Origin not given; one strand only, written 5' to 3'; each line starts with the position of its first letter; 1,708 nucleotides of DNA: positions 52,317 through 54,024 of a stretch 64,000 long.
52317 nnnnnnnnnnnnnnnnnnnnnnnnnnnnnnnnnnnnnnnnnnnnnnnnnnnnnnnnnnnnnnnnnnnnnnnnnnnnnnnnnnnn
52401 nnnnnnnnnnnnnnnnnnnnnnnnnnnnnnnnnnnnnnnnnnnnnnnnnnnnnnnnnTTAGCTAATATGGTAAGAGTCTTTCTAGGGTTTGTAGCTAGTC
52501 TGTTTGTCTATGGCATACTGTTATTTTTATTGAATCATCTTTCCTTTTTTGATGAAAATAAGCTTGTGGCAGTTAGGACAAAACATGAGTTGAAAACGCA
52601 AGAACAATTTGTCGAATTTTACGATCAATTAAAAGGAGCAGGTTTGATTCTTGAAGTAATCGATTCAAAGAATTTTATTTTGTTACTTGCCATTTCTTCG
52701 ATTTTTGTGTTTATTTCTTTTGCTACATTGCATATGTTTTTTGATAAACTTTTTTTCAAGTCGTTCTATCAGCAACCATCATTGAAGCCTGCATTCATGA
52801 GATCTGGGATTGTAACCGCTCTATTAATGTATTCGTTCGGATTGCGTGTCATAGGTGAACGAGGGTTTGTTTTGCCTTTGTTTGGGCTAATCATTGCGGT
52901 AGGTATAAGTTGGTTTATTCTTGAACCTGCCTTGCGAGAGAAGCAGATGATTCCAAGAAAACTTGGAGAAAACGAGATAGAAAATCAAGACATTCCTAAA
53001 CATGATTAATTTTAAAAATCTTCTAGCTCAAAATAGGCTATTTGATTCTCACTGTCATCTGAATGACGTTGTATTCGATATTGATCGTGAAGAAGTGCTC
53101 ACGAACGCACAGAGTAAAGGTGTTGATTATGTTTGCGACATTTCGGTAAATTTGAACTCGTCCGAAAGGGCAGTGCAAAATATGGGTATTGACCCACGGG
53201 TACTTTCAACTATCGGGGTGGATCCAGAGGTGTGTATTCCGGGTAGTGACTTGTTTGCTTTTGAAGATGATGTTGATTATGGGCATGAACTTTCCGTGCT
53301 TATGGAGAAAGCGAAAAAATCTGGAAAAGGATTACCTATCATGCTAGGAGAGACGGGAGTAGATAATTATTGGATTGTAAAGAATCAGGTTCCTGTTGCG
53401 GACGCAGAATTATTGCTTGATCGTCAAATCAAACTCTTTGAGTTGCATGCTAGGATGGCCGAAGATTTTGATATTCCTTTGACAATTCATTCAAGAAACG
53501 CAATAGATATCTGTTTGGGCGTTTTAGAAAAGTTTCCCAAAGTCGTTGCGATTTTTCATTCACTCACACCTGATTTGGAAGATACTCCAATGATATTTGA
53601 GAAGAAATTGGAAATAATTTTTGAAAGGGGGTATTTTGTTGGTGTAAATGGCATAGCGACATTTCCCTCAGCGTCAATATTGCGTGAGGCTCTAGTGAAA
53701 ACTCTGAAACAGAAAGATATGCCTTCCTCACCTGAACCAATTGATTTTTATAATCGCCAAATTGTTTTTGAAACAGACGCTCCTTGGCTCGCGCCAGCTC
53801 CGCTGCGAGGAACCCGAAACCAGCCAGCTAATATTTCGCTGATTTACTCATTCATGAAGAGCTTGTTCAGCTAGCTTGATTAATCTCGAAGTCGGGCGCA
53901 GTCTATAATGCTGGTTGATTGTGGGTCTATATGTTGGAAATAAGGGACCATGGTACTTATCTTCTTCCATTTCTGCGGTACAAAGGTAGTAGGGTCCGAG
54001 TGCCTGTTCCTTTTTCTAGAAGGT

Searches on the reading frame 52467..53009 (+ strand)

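Call 23: search_protein_families(library=pfam, proteins=[window:52467-53009:+], max_evalue=0.1)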
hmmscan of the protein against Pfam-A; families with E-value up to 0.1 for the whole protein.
window:52467-53009:+ (180 aa): 1 family
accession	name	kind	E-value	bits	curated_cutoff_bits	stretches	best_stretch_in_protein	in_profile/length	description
PF10348.14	DUF2427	-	0.046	13.9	23.8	1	58-95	35-72/105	Domain of unknown function (DUF2427)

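Call 32: search_protein_families(library=ncbifam, proteins=[window:52467-53009:+], max_evalue=0.01)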
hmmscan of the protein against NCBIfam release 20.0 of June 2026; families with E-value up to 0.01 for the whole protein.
window:52467-53009:+ (180 aa): 0 families

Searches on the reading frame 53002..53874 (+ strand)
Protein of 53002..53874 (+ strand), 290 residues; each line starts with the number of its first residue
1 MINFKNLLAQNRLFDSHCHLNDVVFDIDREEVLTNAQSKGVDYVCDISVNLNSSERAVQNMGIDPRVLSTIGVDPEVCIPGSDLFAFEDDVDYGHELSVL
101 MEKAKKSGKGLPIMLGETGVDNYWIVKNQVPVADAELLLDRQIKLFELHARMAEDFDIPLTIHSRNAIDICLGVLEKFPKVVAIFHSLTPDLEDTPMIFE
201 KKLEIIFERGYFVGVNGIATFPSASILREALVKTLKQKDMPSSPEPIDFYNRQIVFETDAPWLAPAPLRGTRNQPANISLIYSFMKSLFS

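Call 23: search_protein_families(library=pfam, proteins=[window:53002-53874:+], max_evalue=0.1)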
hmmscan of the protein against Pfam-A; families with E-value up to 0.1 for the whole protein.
window:53002-53874:+ (290 aa): 2 families
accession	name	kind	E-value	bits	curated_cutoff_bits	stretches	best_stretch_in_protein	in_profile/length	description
PF01026.27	TatD_DNase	-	1.2e-34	120.3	27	1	14-285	1-229/253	TatD related DNase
PF11873.13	Mltc_N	-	0.019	15.2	22.6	1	199-264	43-104/161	Membrane-bound lytic murein transglycosylase C, N-terminal domain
